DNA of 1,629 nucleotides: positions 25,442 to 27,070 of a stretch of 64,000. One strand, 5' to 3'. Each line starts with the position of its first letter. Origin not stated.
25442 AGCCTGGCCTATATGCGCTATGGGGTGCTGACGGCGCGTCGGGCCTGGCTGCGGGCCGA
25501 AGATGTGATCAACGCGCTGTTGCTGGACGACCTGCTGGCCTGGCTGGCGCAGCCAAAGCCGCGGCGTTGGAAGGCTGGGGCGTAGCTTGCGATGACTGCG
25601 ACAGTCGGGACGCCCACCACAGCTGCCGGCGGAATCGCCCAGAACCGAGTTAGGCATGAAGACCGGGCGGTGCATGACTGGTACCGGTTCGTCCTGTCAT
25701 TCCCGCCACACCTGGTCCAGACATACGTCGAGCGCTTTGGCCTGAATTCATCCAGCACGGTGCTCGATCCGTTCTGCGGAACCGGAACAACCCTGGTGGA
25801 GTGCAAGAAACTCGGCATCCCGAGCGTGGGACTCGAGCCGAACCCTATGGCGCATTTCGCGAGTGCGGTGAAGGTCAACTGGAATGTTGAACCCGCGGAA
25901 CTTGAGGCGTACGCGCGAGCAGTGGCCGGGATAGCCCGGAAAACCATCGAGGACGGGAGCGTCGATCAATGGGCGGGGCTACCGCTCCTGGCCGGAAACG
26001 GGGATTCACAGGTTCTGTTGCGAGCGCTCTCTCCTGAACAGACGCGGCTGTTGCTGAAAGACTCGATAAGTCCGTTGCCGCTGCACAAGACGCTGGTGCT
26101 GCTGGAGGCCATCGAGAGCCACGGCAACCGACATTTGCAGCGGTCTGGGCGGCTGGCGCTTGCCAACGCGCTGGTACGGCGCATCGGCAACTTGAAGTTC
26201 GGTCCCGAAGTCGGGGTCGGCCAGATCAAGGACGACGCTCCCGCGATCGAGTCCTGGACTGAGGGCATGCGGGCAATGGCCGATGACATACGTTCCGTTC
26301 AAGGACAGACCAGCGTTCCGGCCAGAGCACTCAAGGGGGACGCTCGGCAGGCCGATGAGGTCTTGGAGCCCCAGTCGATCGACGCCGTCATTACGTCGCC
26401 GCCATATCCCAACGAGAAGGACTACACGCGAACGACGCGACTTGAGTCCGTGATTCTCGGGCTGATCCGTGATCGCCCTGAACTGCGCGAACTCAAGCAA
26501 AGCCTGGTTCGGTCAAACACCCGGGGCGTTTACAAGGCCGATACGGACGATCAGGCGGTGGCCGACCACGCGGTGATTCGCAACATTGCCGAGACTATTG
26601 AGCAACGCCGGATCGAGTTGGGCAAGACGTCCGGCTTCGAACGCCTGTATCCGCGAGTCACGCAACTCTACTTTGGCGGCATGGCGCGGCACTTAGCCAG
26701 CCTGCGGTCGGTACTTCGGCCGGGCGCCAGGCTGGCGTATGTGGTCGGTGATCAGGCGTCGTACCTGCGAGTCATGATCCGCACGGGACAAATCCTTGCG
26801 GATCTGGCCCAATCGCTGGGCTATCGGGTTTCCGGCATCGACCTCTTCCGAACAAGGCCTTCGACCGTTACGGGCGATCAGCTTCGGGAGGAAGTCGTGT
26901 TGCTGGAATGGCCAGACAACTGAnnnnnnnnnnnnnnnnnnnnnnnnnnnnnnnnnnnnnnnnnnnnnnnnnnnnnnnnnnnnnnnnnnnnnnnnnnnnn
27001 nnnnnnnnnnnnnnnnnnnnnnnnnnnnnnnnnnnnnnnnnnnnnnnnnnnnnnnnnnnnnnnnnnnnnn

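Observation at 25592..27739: Restriction-modification-like module with MTase and putative REase in one continuous reading frame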

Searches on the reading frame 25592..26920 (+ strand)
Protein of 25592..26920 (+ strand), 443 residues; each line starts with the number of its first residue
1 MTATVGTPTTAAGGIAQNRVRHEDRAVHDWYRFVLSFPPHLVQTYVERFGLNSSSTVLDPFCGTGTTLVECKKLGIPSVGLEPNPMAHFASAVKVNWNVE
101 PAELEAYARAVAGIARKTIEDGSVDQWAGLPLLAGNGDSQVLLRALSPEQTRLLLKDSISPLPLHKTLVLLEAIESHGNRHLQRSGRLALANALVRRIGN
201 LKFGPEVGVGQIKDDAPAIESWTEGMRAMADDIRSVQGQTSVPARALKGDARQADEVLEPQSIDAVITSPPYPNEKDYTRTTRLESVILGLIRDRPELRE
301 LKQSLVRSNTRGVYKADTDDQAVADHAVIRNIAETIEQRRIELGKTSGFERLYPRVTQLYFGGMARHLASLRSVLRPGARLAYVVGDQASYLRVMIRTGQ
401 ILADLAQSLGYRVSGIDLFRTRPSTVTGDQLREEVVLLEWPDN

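Call 4: search_protein_families(library=pfam, proteins=[window:25592-26920:+], max_evalue=1)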
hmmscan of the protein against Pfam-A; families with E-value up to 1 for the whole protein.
window:25592-26920:+ (443 aa): 5 families
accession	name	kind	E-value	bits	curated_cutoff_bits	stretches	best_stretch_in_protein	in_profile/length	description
PF01555.25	N6_N4_Mtase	-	7.6e-11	42.8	26.7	1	33-84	162-212/221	DNA methylase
PF01170.24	UPF0020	-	4.4e-05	23.7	22.3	1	46-75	21-50/197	RMKL-like, methyltransferase domain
PF13489.12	Methyltransf_23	-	0.0011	19.2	27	1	41-93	8-61/164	Methyltransferase domain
PF13649.12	Methyltransf_25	-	0.064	14.4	27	0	57-86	1-32/97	Methyltransferase domain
PF02384.22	N6_Mtase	-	0.07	12.9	20.4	0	38-73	31-66/311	N-6 DNA Methylase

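Call 5: search_protein_families(library=ncbifam, proteins=[window:25592-26920:+], max_evalue=1)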
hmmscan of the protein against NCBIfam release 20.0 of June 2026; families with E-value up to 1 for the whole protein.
window:25592-26920:+ (443 aa): 9 families
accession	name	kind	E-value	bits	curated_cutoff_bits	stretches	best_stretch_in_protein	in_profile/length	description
TIGR01177.1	TIGR01177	hypoth_equivalog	2.6e-08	33.6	316.55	1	36-81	165-210/330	TIGR01177 family methyltransferase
NF050803.1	DnaMtaseCcrMCaul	equivalog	6.4e-05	22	830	1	53-104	205-255/350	adenine-specific DNA-methyltransferase CcrM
NF040721.1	Trm14_Arch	equivalog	0.00026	20.2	280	1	43-71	181-209/370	tRNA (guanine(6)-N2)-methyltransferase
NF008572.0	PRK11524.1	equivalog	0.0022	17.2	292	1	52-84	213-245/294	adenine-specific DNA-methyltransferase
NF045667.1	MTase_DVU1556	equivalog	0.018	14.5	155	1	41-86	10-56/213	DVU_1556 family methyltransferase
NF010253.0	PRK13699.1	subfamily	0.053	13.2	244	1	42-90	153-200/226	DNA methyltransferase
NF047738.1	antiphage_MADS2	equivalog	0.062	11.6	720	1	38-71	316-349/654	methylation-associated defense system DNA methyltransferase MAD2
NF008748.0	PRK11783.1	equivalog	0.1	10.7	466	1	50-72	188-211/704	bifunctional 23S rRNA (guanine(2069)-N(7))-methyltransferase RlmK/23S rRNA (guanine(2445)-N(2))-methyltransferase RlmL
NF042963.1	DUF1156_antiphage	equivalog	0.2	9.7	1000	1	45-89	177-219/960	anti-phage-associated DUF1156 domain-containing protein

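Call 16: search_solved_structures(query=window:25592-26920:+, max_evalue=0.01)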
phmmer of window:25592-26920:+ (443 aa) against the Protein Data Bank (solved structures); distinct sequences matched with E-value up to 0.01: 5.
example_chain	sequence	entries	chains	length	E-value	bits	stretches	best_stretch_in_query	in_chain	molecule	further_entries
2zie_A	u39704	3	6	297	1.4e-05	27.4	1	36-86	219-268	Putative modification methylase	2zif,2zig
8urk_A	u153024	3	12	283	0.0017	20.5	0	54-88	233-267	Methyltransferase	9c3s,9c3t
6zxw_G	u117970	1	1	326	0.0018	20.5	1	36-82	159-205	tRNA (Guanine(10)-N2)-dimethyltransferase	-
6zxv_A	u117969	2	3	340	0.0019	20.4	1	36-82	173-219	tRNA (Guanine(10)-N2)-dimethyltransferase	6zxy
9c3u_A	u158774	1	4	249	0.0029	19.8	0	54-85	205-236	Methyltransferase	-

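Call 35: search_protein_families(library=padloc, proteins=[window:25592-26920:+], max_evalue=0.01)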
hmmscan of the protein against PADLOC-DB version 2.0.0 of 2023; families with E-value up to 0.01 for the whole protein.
window:25592-26920:+ (443 aa): 42 families (the best 25 are shown)
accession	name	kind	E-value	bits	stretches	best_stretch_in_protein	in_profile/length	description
PDLC03224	MTase_II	-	1.8e-40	137.3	2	245-423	279-456/481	Type II methyltransferase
PDLC03306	MTase_II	-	1.1e-26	91.8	2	229-422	207-400/422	Type II methyltransferase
PDLC03369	MTase_II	-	1.5e-20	71.4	1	25-103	112-190/532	Type II methyltransferase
PDLC03389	MTase_II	-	1.6e-19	68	2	229-424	248-429/445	Type II methyltransferase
PDLC03377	MTase_II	-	9.3e-19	65.4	2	12-104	81-172/504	Type II methyltransferase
PDLC03364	MTase_II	-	6.3e-16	56.3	1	26-118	31-121/380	Type II methyltransferase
PDLC03362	MTase_II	-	4.7e-15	53.4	2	258-413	257-402/438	Type II methyltransferase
PDLC03322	MTase_II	-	1.9e-14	51.4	2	39-110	48-120/446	Type II methyltransferase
PDLC03239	MTase_II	-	6.1e-14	49.5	1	27-97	65-136/442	Type II methyltransferase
PDLC03387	MTase_II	-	4.3e-13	47.1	2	36-85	217-265/289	Type II methyltransferase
PDLC03353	MTase_II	-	1.8e-12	45.3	2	33-82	189-237/260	Type II methyltransferase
PDLC03350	MTase_II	-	9.6e-10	36.3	2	35-87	236-287/312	Type II methyltransferase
PDLC04134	mad2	-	1.8e-09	34.9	1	38-89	276-327/492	mads_2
PDLC03351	MTase_II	-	2.4e-09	34.8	1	28-95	126-188/348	Type II methyltransferase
PDLC03316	MTase_II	-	4.1e-09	33.9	1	52-88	332-368/390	Type II methyltransferase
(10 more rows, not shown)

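Call 55: find_homologous_proteins(query=window:25592-26920:+, max_evalue=1e-20)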
Query window:25592-26920:+ (443 aa): 8000 proteins with E <= 1e-20 among 8000 candidates; the best 120 are listed.
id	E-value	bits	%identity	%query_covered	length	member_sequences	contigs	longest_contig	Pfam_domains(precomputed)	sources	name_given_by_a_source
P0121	1.5e-286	968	98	100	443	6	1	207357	PF01555.25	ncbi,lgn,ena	-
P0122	4.1e-247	838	84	98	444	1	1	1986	PF01170.25,PF01555.25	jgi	jgi:DNA modification methylase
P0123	1.4e-246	836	84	98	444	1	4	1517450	PF01170.25,PF01555.25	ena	-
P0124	5.2e-246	834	84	98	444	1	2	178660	PF01170.25,PF01555.25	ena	-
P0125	1.3e-244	830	83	98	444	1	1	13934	PF01170.25,PF01555.25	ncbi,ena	-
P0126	3.2e-242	822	84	100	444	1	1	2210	PF01170.25,PF01555.25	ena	-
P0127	6.2e-242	821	84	99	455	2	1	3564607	PF01170.25,PF01555.25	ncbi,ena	-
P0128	2.2e-241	819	84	100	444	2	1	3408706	PF01170.25,PF01555.25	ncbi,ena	-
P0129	1.6e-239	813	82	100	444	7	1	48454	PF01555.25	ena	-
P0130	2.1e-238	809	82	100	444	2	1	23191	PF01555.25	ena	-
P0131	4.7e-237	805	82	100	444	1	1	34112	PF01170.25,PF01555.25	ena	-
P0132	1.6e-235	800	82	100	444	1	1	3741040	PF01170.25,PF01555.25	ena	-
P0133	1.9e-235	800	82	96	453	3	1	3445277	PF01555.25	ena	-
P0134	8.0e-235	797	80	100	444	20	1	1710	PF01555.25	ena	-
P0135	3.0e-234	796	86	94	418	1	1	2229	PF01170.25,PF01555.25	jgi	jgi:hypothetical protein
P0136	1.9e-230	783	81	98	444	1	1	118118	PF01555.25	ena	-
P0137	3.2e-227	772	82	94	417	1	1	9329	PF01170.25,PF01555.25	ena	-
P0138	5.8e-215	732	77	99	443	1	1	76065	PF01170.25,PF01555.25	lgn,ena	-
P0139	5.1e-213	726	75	96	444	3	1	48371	PF01555.25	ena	-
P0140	1.9e-209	714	73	97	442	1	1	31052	PF01170.25,PF01555.25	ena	-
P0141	1.5e-206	704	72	98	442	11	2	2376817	PF01170.25,PF01555.25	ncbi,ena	-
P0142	3.8e-206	703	74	97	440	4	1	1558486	PF01170.25,PF01555.25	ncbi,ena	-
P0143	1.3e-205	701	73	98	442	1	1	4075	PF01170.25,PF01555.25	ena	-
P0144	2.3e-205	700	71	100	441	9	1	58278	PF01555.25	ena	-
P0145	2.5e-205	700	72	98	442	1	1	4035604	PF01170.25,PF01555.25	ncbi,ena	-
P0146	3.2e-205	700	73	97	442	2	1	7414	PF01170.25,PF01555.25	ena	-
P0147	5.7e-205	699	72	96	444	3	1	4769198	PF01170.25,PF01555.25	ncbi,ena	-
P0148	9.5e-205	698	73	96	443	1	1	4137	PF01170.25,PF01555.25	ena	-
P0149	2.2e-204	697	72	99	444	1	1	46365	PF01170.25,PF01555.25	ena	-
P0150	2.3e-204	697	72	96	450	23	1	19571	PF01555.25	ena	-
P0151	2.9e-204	697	71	100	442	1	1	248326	PF01170.25,PF01555.25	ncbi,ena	-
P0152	3.5e-204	697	72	99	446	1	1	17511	PF01170.25,PF01555.25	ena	-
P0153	1.2e-203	695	73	95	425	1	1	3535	PF01170.25,PF01555.25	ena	-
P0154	1.2e-203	695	72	99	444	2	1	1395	PF01170.25,PF01555.25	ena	-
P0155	1.4e-203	695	72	98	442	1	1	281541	PF01170.25,PF01555.25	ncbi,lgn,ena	-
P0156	2.2e-203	694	70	97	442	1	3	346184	PF01170.25,PF01555.25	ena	-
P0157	2.5e-203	694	71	97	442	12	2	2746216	PF01170.25,PF01555.25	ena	-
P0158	2.7e-203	694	71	99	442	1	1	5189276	PF01170.25,PF01555.25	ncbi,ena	-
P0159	2.9e-203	694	72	96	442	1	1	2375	PF01170.25,PF01555.25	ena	-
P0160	3.0e-203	693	72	97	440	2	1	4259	PF01170.25,PF01555.25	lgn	-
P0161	3.0e-203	693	71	98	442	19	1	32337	PF01170.25,PF01555.25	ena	-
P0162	3.4e-203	693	66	96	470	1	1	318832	PF01170.25,PF01555.25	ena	-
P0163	6.7e-203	692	72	98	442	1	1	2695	PF01170.25,PF01555.25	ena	-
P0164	7.1e-203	692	74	96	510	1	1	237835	PF01170.25,PF01555.25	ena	-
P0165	9.4e-203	692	72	96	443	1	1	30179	PF01170.25,PF01555.25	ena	-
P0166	9.4e-203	692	71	98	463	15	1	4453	PF01170.25,PF01555.25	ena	-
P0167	2.7e-202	690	70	98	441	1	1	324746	PF01170.25,PF01555.25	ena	-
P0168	2.8e-202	690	72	96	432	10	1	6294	PF01170.25,PF01555.25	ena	-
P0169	3.0e-202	690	71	99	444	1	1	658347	PF01170.25,PF01555.25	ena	-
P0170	3.1e-202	690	71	99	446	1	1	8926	PF01170.25,PF01555.25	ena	-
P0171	3.5e-202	690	71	99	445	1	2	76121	PF01170.25,PF01555.25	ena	-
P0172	3.7e-202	690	70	98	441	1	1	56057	PF01170.25,PF01555.25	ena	-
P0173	3.9e-202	690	70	97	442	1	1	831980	PF01170.25,PF01555.25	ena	-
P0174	5.3e-202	689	70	98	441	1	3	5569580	PF01170.25,PF01555.25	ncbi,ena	-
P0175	5.4e-202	689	71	99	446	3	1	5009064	PF01170.25,PF01555.25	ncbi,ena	-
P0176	1.4e-201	688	72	96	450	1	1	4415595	PF01170.25,PF01555.25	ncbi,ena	-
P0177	1.4e-201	688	70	98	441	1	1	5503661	PF01170.25,PF01555.25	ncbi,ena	-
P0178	1.8e-201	688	72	96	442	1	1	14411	PF01170.25,PF01555.25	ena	-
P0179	2.8e-201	687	70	99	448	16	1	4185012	PF01170.25,PF01555.25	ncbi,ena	-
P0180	4.5e-201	686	71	99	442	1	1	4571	PF01170.25,PF01555.25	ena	-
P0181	4.9e-201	686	72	96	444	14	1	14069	PF01170.25,PF01555.25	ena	-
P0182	5.2e-201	686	72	96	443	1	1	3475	PF01170.25,PF01555.25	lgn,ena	-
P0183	5.3e-201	686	71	98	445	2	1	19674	PF01170.25,PF01555.25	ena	-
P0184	5.4e-201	686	72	96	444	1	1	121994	PF01170.25,PF01555.25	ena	-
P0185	5.6e-201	686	70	99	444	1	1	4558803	PF01170.25,PF01555.25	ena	-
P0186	6.5e-201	686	71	98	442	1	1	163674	PF01170.25,PF01555.25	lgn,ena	-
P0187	6.6e-201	686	72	97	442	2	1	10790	PF01170.25,PF01555.25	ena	-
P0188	6.9e-201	686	71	96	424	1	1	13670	PF01170.25,PF01555.25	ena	-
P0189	6.9e-201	686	71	99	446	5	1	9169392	PF01170.25,PF01555.25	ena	-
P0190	9.0e-201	685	70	98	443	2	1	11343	PF01170.25,PF01555.25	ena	-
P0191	1.1e-200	685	71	96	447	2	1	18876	PF01170.25,PF01555.25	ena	-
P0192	1.8e-200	684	70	100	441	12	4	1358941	PF01170.25,PF01555.25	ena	-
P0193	1.9e-200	684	73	96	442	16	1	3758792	PF01170.25,PF01555.25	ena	-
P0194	2.0e-200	684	70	100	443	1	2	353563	PF01170.25,PF01555.25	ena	-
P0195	2.0e-200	684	71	98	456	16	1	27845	PF01170.25,PF01555.25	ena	-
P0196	2.4e-200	684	71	96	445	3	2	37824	PF01170.25,PF01555.25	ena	-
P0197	3.1e-200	684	70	98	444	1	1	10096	PF01170.25,PF01555.25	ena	-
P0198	3.5e-200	683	70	98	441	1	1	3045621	PF01170.25,PF01555.25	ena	-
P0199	3.8e-200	683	72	96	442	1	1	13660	PF01555.25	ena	-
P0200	4.4e-200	683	71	98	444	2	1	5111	PF01170.25,PF01555.25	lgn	-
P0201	7.5e-200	682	73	96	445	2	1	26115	PF01170.25,PF01555.25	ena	-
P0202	7.6e-200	682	72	96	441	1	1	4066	PF01170.25,PF01555.25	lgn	-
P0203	7.7e-200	682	71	96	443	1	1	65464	PF01555.25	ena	-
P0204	7.7e-200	682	72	96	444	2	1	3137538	PF01170.25,PF01555.25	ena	-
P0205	7.8e-200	682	72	96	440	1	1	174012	PF01170.25,PF01555.25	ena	-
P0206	8.6e-200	682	71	98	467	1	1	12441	PF01170.25,PF01555.25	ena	-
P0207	9.2e-200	682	71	99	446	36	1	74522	PF01170.25,PF01555.25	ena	-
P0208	1.1e-199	682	69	99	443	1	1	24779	PF01170.25,PF01555.25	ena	-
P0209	1.1e-199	682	71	98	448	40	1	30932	PF01170.25,PF01555.25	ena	-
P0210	1.2e-199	682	72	96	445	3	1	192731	PF01170.25,PF01555.25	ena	-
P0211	1.2e-199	682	71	99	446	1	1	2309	PF01170.25,PF01555.25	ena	-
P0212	1.5e-199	681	71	98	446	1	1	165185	PF01170.25,PF01555.25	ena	-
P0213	1.9e-199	681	70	99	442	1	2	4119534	PF01170.25,PF01555.25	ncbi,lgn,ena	-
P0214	2.0e-199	681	70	98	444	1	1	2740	PF01170.25,PF01555.25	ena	-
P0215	2.0e-199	681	71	96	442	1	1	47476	PF01170.25,PF01555.25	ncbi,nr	ncbi:MAG: DNA methyltransferase [Chloroflexi bacterium]|nr:DNA methyltransferase [Chloroflexota bact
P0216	2.3e-199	681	72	96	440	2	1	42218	PF01555.25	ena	-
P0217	2.3e-199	681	72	96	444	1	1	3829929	PF01170.25,PF01555.25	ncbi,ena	-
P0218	2.4e-199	681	72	96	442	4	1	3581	PF01170.25,PF01555.25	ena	-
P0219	3.3e-199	680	69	98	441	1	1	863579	PF01170.25,PF01555.25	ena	-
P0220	3.7e-199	680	70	99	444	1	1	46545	PF01170.25,PF01555.25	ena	-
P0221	3.7e-199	680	70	100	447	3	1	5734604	PF01170.25,PF01555.25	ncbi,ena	-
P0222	4.7e-199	680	72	96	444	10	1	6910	PF01170.25,PF01555.25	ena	-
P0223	4.8e-199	680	72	98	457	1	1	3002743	PF01170.25,PF01555.25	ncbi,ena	-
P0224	5.8e-199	679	69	99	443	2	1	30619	PF01170.25,PF01555.25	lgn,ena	-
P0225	9.6e-199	679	71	96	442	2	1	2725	PF01170.25,PF01555.25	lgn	-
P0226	1.0e-198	679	71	96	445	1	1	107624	PF01170.25,PF01555.25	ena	-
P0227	1.0e-198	679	71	96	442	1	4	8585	PF01170.25,PF01555.25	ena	-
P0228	1.2e-198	678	71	96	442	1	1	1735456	PF01555.25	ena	-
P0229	1.5e-198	678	71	96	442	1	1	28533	PF01555.25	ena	-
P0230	2.3e-198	677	71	97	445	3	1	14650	PF01555.25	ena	-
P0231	2.4e-198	677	70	99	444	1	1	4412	PF01170.25,PF01555.25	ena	-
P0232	3.2e-198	677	72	96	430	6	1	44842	PF01555.25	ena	-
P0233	3.4e-198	677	70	99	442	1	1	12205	PF01555.25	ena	-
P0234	3.6e-198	677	70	100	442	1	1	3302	PF01170.25,PF01555.25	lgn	-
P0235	3.7e-198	677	70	100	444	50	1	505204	PF01170.25,PF01555.25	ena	-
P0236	5.3e-198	676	70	98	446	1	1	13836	PF01170.25,PF01555.25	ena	-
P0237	5.7e-198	676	70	96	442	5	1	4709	PF01170.25,PF01555.25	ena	-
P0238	5.8e-198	676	69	100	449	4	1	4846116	PF01555.25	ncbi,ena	-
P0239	7.5e-198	676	82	83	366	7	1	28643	PF01170.25,PF01555.25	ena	-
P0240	7.8e-198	676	71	96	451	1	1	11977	PF01170.25,PF01555.25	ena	-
